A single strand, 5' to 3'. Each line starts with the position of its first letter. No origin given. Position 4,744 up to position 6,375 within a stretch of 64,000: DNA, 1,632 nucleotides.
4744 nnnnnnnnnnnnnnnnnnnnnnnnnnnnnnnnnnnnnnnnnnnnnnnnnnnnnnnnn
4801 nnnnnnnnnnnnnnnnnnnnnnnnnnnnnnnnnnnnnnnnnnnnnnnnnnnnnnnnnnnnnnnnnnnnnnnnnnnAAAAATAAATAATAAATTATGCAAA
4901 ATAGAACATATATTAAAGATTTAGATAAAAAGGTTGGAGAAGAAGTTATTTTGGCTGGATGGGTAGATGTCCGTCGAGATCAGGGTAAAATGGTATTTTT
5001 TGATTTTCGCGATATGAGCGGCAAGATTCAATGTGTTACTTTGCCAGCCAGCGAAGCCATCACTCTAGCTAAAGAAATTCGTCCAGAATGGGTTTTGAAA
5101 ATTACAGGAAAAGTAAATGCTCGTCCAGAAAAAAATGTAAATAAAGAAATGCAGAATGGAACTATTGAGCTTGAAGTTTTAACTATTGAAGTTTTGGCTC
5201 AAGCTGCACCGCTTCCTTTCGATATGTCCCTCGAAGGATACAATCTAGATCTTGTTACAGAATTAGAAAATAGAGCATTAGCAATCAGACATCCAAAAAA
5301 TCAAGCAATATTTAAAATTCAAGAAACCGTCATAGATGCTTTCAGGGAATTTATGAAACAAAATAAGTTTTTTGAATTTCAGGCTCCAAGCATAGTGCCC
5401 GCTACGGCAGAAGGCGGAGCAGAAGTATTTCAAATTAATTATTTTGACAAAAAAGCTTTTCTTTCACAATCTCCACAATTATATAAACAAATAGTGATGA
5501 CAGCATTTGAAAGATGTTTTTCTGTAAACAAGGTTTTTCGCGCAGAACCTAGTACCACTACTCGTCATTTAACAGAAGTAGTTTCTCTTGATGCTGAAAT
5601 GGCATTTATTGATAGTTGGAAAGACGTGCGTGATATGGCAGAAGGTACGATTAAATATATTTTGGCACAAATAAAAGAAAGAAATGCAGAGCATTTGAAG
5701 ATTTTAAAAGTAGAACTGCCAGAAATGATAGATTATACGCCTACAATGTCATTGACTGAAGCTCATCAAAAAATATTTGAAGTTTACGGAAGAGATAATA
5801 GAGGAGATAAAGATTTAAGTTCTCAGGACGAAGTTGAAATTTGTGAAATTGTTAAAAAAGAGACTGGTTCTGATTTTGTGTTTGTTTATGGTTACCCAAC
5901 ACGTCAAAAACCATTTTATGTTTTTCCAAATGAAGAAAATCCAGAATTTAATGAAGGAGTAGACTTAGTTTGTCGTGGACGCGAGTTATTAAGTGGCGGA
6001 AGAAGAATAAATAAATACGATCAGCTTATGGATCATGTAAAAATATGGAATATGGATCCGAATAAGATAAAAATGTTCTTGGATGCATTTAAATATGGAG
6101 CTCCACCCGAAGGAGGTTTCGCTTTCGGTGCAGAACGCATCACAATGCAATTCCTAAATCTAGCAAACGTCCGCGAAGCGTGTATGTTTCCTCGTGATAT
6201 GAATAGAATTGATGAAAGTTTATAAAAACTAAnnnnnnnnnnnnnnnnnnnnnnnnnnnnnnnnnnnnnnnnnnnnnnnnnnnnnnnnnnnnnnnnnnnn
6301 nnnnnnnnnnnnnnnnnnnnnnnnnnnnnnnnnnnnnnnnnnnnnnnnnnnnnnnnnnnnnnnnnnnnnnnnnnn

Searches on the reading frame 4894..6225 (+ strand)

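Call 24: search_protein_families(library=ncbifam, proteins=[window:4894-6225:+], max_evalue=0.00001)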
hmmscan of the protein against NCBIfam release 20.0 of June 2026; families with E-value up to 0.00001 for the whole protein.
window:4894-6225:+ (443 aa): 16 families
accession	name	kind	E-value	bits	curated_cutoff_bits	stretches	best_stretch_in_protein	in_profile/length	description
NF003483.0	PRK05159.1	equivalog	3.2e-136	454.7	353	1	1-439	2-436/438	aspartate--tRNA(Asn) ligase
TIGR00458.1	aspS_nondisc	equivalog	1.7e-107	360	368.4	1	6-439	2-426/428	aspartate--tRNA(Asn) ligase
NF001750.0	PRK00476.1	equivalog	1e-74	252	443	2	10-267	12-272/590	aspartate--tRNA ligase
NF003037.0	PRK03932.1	equivalog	2.2e-74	251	414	1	5-439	4-449/451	asparagine--tRNA ligase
TIGR00457.1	asnS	equivalog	1.5e-71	241.6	342.6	1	5-440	6-454/455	asparagine--tRNA ligase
TIGR00459.1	aspS_bact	equivalog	2.2e-65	221.1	373.85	2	2-302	2-285/586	aspartate--tRNA ligase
NF009460.0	PRK12820.1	equivalog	6.1e-43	146.9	1379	2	4-241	23-276/723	bifunctional aspartyl-tRNA synthetase/aspartyl/glutamyl-tRNA amidotransferase subunit C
NF005052.0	PRK06462.1-1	equivalog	1.1e-38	133.2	368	1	131-434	40-345/353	asparagine synthetase A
NF001756.1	PRK00484.1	subfamily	1.2e-30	106.6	468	1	10-434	46-484/488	lysine--tRNA ligase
TIGR00499.1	lysS_bact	equivalog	6.9e-28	97.5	427.6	1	11-434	49-491/496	lysine--tRNA ligase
NF005054.0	PRK06462.1-4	equivalog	1.4e-22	80.1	309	1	122-434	7-310/318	asparagine synthetase A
NF009101.0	PRK12445.1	subfamily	3.6e-21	75.3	1026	1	16-255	66-300/505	lysine--tRNA ligase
NF002821.0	PRK02983.1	equivalog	2.4e-20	72.2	742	1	6-255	650-894/1102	bifunctional lysylphosphatidylglycerol synthetase/lysine--tRNA ligase LysX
TIGR00462.1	genX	equivalog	9.2e-12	45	286.9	1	144-431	5-303/304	EF-P lysine aminoacylase EpmA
NF006828.0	PRK09350.1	equivalog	3e-08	33.3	264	1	141-435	17-323/325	elongation factor P--(R)-beta-lysine ligase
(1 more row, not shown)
